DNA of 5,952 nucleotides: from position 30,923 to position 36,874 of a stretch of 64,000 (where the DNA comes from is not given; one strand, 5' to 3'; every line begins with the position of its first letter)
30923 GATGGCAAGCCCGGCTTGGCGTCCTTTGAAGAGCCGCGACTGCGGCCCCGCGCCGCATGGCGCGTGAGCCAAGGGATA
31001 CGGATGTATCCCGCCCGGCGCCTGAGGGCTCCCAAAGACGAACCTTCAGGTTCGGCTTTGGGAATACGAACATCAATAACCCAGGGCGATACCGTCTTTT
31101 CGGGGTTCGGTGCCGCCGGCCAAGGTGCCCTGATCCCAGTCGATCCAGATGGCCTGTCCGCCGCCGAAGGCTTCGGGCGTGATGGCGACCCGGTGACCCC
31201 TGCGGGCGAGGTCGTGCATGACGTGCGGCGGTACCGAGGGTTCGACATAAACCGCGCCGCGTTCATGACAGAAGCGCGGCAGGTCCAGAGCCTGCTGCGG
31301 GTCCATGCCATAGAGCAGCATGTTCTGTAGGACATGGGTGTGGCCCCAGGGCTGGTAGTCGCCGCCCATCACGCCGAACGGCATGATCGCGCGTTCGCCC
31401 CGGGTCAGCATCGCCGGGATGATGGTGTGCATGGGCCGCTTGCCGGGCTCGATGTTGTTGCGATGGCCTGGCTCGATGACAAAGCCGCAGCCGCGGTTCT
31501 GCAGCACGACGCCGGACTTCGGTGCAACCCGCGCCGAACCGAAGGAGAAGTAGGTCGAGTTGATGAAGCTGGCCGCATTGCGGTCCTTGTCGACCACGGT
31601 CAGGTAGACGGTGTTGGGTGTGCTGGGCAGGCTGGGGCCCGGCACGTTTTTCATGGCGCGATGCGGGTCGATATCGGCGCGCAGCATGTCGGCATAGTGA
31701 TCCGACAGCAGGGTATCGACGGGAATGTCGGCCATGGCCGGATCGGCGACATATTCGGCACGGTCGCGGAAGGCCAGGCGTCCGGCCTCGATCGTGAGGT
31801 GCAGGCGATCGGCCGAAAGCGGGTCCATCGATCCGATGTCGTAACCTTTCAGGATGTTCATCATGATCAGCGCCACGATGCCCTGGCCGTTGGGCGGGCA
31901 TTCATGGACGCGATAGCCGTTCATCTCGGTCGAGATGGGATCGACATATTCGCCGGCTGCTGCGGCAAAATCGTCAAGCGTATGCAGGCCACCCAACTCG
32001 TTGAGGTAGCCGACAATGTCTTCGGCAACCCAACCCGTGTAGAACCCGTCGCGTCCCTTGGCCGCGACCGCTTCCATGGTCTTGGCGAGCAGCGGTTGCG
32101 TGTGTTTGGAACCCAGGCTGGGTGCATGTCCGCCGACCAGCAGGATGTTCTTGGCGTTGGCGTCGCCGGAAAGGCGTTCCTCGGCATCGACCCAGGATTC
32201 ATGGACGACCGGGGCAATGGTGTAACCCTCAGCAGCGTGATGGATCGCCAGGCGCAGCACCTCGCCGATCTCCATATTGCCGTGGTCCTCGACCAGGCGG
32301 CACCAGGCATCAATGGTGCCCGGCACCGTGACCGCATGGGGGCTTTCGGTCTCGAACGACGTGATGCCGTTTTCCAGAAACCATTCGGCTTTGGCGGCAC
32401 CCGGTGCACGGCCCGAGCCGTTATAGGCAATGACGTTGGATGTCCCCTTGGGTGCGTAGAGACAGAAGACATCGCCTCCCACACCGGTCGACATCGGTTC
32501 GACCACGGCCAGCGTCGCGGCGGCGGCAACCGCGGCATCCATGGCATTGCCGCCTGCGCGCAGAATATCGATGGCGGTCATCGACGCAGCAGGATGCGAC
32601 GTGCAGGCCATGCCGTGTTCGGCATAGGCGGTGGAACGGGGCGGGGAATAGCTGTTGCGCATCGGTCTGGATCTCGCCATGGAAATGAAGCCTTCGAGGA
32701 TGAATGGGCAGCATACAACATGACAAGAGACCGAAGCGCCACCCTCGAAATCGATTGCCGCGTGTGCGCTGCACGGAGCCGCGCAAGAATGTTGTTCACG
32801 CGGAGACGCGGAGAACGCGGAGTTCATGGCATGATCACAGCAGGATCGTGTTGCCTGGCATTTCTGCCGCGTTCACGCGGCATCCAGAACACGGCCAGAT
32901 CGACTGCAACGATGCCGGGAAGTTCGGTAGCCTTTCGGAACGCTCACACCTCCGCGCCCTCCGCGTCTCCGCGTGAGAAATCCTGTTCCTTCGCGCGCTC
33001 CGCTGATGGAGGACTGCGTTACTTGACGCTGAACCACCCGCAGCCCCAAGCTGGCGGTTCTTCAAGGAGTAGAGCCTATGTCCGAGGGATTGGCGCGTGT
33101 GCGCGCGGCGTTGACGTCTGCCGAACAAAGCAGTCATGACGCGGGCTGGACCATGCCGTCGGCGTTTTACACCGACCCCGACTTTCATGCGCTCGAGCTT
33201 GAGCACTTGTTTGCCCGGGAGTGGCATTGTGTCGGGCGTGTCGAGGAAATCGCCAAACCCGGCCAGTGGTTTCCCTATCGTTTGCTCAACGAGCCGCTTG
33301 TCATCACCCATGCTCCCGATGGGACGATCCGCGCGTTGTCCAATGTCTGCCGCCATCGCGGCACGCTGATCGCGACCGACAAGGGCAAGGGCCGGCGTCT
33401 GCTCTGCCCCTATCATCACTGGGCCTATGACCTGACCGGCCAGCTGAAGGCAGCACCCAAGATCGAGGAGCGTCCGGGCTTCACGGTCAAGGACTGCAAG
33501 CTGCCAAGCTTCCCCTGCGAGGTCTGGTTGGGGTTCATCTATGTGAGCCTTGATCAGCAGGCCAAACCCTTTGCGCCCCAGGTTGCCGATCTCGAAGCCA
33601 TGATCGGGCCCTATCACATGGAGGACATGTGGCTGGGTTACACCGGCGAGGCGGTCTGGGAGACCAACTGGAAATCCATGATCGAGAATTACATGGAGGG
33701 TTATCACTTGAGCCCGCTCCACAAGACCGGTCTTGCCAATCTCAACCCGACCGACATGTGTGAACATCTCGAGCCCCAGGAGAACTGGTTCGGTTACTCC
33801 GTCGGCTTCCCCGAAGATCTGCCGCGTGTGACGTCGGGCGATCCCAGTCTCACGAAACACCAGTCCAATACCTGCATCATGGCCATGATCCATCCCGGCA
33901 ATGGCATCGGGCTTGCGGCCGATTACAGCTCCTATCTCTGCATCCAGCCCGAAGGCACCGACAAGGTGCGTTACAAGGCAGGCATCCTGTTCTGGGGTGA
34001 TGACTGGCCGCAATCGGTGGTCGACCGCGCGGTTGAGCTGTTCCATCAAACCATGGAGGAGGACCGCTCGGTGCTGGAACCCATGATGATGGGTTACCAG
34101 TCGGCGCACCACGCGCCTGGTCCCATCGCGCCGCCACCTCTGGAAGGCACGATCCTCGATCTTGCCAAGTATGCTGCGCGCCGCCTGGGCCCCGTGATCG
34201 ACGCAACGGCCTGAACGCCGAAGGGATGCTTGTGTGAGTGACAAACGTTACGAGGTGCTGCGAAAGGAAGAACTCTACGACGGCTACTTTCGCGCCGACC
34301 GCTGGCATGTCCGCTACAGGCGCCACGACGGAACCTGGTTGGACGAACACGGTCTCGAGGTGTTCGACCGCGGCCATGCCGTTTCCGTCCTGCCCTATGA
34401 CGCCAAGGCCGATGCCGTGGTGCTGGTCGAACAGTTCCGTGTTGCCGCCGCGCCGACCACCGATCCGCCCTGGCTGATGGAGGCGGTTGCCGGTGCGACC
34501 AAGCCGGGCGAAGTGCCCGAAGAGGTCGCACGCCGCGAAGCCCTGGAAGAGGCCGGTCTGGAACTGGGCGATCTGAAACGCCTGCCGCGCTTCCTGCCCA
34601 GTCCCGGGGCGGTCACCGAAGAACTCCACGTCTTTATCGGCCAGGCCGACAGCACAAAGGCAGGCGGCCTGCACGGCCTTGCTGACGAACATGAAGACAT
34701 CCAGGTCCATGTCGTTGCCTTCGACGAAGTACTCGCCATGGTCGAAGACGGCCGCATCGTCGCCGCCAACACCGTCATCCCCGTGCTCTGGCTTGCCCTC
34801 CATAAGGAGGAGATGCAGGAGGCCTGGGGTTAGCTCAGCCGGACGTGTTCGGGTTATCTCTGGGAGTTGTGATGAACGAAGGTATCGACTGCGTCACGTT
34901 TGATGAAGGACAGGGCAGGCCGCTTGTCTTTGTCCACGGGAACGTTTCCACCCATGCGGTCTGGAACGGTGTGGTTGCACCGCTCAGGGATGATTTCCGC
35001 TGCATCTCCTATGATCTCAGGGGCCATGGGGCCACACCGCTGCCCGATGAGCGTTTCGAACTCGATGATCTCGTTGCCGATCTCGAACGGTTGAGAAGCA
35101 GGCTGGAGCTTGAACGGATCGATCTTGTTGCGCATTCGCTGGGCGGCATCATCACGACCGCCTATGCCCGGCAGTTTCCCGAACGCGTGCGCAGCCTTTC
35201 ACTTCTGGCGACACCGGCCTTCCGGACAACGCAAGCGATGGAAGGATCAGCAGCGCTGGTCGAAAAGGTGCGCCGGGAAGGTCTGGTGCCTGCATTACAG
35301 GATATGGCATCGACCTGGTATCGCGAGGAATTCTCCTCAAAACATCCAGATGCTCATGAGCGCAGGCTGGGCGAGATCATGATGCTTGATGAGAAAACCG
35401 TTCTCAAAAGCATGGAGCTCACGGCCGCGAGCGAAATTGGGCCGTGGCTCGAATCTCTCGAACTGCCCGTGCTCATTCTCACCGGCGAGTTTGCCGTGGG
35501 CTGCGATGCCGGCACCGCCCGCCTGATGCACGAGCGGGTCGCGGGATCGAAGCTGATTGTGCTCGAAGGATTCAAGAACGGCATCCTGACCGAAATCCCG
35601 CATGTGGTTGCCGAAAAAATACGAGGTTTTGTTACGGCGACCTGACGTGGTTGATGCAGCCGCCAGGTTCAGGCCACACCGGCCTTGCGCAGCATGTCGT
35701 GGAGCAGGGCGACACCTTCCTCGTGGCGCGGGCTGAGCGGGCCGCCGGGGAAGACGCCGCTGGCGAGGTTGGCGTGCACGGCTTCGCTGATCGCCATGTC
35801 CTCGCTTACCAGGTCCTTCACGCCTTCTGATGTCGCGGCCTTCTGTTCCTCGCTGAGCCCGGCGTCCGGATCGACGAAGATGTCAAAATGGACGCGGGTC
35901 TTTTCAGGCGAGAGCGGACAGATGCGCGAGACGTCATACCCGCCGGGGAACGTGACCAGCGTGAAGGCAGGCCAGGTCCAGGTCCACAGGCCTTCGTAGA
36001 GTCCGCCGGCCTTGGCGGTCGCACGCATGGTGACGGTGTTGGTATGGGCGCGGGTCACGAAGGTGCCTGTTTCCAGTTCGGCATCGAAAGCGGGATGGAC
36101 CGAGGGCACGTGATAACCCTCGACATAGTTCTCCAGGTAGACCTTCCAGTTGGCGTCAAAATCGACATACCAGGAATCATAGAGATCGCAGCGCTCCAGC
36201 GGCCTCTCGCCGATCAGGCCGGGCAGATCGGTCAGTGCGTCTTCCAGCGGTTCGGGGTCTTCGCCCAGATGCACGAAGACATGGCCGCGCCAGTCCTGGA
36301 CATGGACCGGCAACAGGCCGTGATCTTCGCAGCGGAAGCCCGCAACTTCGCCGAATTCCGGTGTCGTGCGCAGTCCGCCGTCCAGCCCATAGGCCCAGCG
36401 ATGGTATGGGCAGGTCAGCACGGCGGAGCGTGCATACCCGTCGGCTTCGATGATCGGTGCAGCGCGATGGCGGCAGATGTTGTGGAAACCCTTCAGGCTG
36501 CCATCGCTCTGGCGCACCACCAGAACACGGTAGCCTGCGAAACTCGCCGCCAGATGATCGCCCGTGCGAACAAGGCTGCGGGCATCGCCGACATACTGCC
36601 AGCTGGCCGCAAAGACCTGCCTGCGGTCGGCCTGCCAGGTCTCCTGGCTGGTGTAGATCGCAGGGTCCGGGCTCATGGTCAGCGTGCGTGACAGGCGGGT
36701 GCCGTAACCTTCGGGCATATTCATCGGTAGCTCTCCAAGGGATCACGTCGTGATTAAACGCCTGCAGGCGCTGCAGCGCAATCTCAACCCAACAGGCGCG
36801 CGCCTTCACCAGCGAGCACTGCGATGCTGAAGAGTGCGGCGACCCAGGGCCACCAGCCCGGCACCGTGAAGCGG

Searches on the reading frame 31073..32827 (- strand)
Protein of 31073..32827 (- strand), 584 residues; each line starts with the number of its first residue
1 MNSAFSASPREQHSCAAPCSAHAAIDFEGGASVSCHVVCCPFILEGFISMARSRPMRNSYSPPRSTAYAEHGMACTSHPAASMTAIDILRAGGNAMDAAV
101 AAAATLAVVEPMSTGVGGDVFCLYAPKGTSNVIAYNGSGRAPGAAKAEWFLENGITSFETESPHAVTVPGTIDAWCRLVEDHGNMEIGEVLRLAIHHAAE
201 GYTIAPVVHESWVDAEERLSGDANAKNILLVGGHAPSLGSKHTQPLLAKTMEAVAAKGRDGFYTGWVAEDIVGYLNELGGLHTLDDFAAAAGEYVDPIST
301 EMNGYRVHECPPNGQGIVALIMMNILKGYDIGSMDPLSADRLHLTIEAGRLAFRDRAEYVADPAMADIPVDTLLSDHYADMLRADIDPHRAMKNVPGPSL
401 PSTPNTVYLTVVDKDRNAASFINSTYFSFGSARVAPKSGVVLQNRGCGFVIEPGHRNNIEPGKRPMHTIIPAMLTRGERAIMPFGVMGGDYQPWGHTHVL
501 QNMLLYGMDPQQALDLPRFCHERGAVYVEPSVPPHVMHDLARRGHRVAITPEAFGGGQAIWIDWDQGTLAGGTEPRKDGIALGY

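Call 41: search_protein_families(library=pfam, proteins=[window:31073-32827:-], max_evalue=0.00001)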
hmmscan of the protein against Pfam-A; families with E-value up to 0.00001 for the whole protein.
window:31073-32827:- (584 aa): 1 family
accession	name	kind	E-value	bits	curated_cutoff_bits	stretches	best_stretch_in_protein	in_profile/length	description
PF01019.26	G_glu_transpept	-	1.2e-134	450.3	27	1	87-579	2-512/512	Gamma-glutamyltranspeptidase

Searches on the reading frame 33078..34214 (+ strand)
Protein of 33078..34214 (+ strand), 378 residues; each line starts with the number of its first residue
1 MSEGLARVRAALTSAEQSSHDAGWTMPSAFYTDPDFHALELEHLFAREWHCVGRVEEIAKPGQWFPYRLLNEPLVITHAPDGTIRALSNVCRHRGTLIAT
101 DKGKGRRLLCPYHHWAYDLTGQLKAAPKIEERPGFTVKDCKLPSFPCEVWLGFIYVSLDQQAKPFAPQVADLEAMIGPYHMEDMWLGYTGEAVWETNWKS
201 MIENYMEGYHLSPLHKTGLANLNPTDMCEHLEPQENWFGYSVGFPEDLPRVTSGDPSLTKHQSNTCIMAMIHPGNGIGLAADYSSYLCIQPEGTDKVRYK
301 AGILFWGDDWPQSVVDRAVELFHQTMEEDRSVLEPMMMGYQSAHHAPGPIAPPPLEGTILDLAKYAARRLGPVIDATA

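Call 41: search_protein_families(library=pfam, proteins=[window:33078-34214:+], max_evalue=0.00001)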
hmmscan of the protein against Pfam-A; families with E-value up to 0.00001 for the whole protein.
window:33078-34214:+ (378 aa): 2 families
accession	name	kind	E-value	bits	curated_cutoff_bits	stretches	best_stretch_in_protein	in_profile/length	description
PF00355.32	Rieske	-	1.4e-18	67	20.3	1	48-131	1-83/88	Rieske [2Fe-2S] domain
PF00848.25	Ring_hydroxyl_A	-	1.7e-14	54.7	24.9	1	192-369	12-205/208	Ring hydroxylating alpha subunit (catalytic domain)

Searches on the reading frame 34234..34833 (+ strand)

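Call 43: search_protein_families(library=pfam, proteins=[window:34234-34833:+], max_evalue=0.00001)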
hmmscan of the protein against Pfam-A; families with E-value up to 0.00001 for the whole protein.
window:34234-34833:+ (199 aa): 1 family
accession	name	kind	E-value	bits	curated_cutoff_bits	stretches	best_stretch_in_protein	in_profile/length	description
PF00293.34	NUDIX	-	2.6e-12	47.3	21.1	1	47-169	3-119/134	NUDIX domain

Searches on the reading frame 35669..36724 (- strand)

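Call 42: search_protein_families(library=pfam, proteins=[window:35669-36724:-], max_evalue=0.00001)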
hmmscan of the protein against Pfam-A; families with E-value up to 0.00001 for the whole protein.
window:35669-36724:- (351 aa): 2 families
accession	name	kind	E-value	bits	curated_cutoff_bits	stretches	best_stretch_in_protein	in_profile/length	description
PF00848.25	Ring_hydroxyl_A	-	9.2e-28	98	24.9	1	177-347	2-204/208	Ring hydroxylating alpha subunit (catalytic domain)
PF00355.32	Rieske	-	2.5e-16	59.8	20.3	1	41-130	1-87/88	Rieske [2Fe-2S] domain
